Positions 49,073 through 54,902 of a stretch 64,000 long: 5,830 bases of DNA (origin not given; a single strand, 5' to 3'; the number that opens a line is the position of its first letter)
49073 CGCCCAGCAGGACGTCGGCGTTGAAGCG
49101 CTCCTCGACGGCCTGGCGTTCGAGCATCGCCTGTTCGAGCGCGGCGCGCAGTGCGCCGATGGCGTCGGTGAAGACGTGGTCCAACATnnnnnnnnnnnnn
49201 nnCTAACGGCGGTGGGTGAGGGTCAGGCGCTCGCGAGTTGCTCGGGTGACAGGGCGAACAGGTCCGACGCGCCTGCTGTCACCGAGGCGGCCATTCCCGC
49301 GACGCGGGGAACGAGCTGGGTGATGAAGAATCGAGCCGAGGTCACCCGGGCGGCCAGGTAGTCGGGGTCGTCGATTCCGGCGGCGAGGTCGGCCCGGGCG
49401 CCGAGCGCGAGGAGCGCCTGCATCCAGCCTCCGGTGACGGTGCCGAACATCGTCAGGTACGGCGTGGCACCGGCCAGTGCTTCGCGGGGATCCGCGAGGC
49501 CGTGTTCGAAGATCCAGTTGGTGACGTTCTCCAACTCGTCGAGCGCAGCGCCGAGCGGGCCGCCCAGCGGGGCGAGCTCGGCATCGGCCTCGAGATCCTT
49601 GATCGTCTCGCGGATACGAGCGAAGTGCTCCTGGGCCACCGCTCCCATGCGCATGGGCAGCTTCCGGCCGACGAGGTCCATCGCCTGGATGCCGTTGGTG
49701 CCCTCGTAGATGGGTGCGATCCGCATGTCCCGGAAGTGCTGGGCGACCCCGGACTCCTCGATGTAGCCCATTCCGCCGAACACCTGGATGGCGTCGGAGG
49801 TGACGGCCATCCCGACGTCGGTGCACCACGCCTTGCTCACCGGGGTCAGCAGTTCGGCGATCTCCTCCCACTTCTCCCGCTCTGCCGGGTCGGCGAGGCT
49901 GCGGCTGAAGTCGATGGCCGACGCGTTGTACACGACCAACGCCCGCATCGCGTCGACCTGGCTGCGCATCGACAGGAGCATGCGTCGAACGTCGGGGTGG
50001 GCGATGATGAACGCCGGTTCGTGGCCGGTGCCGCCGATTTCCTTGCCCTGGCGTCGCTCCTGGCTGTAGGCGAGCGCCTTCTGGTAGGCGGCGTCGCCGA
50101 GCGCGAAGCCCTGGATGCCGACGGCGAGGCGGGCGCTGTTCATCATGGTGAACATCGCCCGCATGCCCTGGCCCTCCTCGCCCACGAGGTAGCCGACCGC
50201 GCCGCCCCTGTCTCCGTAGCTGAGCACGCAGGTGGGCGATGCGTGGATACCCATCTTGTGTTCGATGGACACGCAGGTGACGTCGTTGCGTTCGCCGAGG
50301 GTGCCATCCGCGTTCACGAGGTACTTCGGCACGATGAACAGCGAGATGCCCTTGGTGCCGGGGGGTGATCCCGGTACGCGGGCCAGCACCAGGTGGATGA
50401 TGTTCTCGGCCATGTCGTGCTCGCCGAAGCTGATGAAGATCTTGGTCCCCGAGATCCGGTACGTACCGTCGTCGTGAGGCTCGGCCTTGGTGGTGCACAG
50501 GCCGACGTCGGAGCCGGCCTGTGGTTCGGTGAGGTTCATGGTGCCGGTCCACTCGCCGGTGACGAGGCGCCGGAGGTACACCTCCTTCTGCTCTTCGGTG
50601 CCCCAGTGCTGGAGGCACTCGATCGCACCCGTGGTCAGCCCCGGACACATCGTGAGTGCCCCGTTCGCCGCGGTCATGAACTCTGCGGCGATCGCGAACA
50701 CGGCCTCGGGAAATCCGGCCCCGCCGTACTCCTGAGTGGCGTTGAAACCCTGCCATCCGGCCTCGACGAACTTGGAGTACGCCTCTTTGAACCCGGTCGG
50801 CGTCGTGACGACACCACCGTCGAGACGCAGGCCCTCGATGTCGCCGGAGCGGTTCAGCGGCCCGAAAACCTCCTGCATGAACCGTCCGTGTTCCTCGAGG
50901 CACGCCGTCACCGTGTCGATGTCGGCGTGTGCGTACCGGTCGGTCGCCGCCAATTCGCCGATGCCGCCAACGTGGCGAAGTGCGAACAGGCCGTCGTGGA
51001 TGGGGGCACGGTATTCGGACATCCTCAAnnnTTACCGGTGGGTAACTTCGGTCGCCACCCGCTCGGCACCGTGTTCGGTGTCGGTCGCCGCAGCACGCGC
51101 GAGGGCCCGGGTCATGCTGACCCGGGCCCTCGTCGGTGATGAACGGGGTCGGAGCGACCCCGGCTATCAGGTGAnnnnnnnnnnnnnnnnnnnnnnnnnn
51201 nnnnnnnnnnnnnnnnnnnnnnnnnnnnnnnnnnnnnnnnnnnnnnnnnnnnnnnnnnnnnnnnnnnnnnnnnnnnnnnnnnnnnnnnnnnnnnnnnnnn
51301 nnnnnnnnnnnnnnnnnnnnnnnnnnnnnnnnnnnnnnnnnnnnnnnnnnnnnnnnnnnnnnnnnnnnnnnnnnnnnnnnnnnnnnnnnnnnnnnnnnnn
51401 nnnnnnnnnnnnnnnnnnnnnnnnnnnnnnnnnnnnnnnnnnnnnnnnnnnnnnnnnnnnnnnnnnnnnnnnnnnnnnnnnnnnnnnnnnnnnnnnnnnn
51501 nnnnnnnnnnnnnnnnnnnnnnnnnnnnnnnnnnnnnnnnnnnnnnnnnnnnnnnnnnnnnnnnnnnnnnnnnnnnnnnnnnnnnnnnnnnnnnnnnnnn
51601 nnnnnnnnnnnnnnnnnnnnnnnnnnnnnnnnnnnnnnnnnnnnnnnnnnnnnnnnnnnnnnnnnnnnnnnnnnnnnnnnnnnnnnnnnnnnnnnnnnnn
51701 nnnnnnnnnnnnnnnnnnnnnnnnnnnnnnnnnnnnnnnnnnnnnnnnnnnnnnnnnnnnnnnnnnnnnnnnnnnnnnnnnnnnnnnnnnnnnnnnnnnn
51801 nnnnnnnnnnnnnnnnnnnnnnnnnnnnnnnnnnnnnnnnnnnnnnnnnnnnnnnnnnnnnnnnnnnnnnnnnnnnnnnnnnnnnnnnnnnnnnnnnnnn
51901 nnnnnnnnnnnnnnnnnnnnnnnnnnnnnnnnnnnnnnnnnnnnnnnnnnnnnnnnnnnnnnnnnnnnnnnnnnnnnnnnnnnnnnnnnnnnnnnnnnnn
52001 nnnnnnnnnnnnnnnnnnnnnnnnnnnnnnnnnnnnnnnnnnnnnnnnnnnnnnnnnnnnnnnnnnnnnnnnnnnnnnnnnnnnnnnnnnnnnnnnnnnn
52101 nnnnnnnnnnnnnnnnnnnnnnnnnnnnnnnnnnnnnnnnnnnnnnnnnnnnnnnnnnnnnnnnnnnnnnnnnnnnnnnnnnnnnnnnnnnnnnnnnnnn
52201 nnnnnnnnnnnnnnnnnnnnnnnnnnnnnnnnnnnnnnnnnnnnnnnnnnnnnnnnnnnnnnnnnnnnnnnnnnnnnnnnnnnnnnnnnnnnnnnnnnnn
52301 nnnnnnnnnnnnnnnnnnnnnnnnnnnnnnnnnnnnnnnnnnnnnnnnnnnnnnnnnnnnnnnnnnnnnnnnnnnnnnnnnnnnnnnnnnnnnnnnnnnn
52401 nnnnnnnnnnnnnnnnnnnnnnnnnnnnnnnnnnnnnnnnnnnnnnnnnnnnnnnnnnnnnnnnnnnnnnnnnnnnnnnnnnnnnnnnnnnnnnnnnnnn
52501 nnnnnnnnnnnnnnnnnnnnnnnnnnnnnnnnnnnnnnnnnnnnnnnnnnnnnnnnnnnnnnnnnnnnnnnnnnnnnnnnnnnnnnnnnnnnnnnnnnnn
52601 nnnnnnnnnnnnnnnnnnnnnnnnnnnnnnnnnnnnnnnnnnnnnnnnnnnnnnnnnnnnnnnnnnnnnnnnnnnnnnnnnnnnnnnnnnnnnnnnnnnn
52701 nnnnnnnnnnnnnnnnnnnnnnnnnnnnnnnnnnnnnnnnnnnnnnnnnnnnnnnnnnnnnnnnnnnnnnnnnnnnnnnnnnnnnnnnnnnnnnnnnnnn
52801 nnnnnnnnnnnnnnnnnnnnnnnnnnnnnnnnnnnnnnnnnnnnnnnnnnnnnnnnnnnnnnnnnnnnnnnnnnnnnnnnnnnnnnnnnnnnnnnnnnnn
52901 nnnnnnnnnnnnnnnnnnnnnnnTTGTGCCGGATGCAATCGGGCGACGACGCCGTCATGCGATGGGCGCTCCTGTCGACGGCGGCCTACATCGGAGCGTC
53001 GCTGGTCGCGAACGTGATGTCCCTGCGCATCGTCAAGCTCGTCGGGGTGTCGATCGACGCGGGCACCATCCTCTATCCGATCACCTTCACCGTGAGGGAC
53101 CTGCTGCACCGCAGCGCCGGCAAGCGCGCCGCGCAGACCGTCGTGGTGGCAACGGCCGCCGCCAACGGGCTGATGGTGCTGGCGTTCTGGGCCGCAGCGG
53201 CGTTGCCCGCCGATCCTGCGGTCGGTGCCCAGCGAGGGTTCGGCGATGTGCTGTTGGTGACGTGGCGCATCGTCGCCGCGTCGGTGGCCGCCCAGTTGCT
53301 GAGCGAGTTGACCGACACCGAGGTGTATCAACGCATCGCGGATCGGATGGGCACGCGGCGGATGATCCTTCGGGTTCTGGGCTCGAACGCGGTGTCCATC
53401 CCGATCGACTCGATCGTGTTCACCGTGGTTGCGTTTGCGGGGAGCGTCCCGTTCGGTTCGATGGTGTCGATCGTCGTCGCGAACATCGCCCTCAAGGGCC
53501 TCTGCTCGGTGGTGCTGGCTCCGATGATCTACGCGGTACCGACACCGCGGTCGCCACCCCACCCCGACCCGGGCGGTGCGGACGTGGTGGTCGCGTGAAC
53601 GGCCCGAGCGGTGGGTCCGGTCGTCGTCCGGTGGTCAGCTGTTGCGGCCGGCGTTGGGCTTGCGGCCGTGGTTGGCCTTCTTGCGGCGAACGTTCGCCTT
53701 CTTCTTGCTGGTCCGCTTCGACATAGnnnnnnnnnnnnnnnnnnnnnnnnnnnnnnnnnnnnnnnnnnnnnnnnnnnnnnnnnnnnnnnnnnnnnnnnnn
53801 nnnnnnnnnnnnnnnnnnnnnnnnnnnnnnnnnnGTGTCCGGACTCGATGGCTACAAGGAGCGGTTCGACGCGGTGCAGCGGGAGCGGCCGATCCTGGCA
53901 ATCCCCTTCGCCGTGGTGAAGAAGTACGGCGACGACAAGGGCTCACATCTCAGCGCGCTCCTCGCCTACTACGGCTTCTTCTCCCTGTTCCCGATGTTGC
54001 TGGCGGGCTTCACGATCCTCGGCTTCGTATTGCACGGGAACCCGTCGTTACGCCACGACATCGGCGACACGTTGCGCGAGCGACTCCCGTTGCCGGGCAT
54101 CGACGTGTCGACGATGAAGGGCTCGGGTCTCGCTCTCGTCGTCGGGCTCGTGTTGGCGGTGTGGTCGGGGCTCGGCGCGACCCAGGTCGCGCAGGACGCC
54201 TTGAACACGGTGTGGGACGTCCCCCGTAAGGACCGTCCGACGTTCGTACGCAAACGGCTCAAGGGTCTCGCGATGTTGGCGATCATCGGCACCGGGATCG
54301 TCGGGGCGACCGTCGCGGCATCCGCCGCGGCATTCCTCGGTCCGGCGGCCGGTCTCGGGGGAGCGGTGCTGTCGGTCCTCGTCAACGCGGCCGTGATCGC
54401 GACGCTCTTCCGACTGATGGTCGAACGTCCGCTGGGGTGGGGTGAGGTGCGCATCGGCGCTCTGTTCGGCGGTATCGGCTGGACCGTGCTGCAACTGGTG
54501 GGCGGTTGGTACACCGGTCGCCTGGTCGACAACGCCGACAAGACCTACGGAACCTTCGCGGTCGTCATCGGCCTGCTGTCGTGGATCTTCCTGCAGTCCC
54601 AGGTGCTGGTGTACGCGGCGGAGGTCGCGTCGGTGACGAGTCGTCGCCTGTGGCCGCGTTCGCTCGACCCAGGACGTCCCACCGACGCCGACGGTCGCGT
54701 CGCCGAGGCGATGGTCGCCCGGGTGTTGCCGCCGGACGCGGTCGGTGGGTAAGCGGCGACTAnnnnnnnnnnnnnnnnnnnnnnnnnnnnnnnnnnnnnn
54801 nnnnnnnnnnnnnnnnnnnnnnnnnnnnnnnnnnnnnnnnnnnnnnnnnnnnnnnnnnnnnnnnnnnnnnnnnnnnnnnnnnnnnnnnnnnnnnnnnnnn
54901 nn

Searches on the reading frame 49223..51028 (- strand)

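Call 11: search_protein_families(library=pfam, proteins=[window:49223-51028:-])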
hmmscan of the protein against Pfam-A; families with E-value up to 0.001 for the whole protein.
window:49223-51028:- (601 aa): 6 families
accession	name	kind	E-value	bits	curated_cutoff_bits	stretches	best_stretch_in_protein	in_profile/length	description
PF12806.12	Acyl-CoA_dh_C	-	7.9e-31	107.2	30.3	1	469-593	2-123/124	Acetyl-CoA dehydrogenase C-terminal like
PF00441.29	Acyl-CoA_dh_1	-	7.4e-24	85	22.4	1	286-452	1-145/150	Acyl-CoA dehydrogenase, C-terminal domain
PF02771.21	Acyl-CoA_dh_N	-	5e-13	49.8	22.9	1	81-159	34-113/113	Acyl-CoA dehydrogenase, N-terminal domain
PF02770.24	Acyl-CoA_dh_M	-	8e-13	48.8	33.3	1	164-270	2-93/97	Acyl-CoA dehydrogenase, middle domain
PF22924.1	ACOX_C_alpha1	-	2.9e-10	40.7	27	1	298-447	6-159/169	Acyl-CoA oxidase, C-alpha1 domain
PF08028.16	Acyl-CoA_dh_2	-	3.2e-06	27.9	22.7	1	314-445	14-133/134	Acyl-CoA dehydrogenase, C-terminal domain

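Call 30: search_protein_families(library=ncbifam, proteins=[window:49223-51028:-], max_evalue=0.00001)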
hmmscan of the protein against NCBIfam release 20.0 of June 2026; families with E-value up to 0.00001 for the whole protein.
window:49223-51028:- (601 aa): 21 families
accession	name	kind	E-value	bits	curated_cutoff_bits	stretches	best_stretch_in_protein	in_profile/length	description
NF042972.1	AcrlCoAredClosAcrC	equivalog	2.9e-47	161.2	640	1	81-449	39-369/378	acryloyl-CoA reductase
NF058590.1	AcCoDHFadEBacil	equivalog_domain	2.5e-38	132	600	1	89-450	64-404/586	acyl-CoA dehydrogenase FadE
NF008594.0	PRK11561.1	equivalog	2.4e-34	118.6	545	1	140-463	154-445/540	isovaleryl-CoA dehydrogenase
NF043006.1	CyhCrbnylCoADH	equivalog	1.4e-31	109.8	650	1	99-456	56-374/380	cyclohexane-1-carbonyl-CoA dehydrogenase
NF008997.0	PRK12341.1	equivalog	3.9e-31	108.5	537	1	83-448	42-368/382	acyl-CoA dehydrogenase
NF042439.1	SulpropCoADesulf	equivalog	5.2e-31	107.7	600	1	85-460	31-374/379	3-sulfinopropanoyl-CoA desulfinase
NF045552.1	GlutCoADH_Des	equivalog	1.6e-30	106.6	470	1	80-450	39-373/387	glutaryl-CoA dehydrogenase Acd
NF053553.1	prodigi_MBC_PigA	equivalog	1.1e-23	84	500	1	83-457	41-379/381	prodigiosin MBC biosynthesis dehydrogenase PigA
NF045652.1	ProlPCPDhRedW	equivalog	2.7e-21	75.8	650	1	77-451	30-368/376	L-prolyl-[peptidyl-carrier protein] dehydrogenase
NF002885.1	PRK03354.1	equivalog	6.7e-16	58.3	540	1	98-450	57-367/378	crotonobetainyl-CoA dehydrogenase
TIGR03207.1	cyc_hxne_CoA_dh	equivalog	7.9e-14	51.2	575.35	1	88-450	42-365/372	cyclohexanecarboxyl-CoA dehydrogenase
NF007000.1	PRK09463.1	subfamily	1.8e-12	46.4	600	1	87-176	82-173/726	acyl-CoA dehydrogenase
TIGR04022.1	sulfur_SfnB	equivalog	6.4e-12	45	430.9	1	85-199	40-151/391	SfnB family sulfur acquisition oxidoreductase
NF052270.1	Staph_DH_FadE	equivalog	1.6e-10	40.3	600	0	139-200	117-178/400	acyl-CoA dehydrogenase FadE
NF043015.1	DibenthMonoxDszC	equivalog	3.3e-10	39.3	850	1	95-201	58-162/415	dibenzothiophene monooxygenase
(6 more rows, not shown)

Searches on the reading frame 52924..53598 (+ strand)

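Call 11: search_protein_families(library=pfam, proteins=[window:52924-53598:+])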
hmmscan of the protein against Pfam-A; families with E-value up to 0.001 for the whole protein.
window:52924-53598:+ (224 aa): 1 family
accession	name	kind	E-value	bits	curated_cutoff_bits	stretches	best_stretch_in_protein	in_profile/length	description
PF02592.20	Vut_1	-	6.7e-36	124.4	27.2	1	45-205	1-152/152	Putative vitamin uptake transporter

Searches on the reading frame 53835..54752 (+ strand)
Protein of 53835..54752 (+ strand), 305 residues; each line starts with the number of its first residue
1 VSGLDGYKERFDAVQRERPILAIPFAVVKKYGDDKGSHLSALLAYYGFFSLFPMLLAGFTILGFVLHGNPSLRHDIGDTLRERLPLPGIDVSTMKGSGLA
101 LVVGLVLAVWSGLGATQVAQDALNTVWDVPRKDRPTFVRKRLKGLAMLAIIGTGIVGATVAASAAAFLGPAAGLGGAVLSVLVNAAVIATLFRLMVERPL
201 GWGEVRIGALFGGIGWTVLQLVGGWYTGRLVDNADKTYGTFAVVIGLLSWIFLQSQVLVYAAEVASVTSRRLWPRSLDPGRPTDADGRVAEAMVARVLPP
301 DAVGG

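Call 18: search_protein_families(library=pfam, proteins=[window:53835-54752:+])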
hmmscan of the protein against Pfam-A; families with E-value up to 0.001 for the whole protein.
window:53835-54752:+ (305 aa): 1 family
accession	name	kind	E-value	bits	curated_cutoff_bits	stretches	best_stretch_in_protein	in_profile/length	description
PF03631.20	Virul_fac_BrkB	-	1.4e-37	130.2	33.7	1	33-271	2-258/259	Virulence factor BrkB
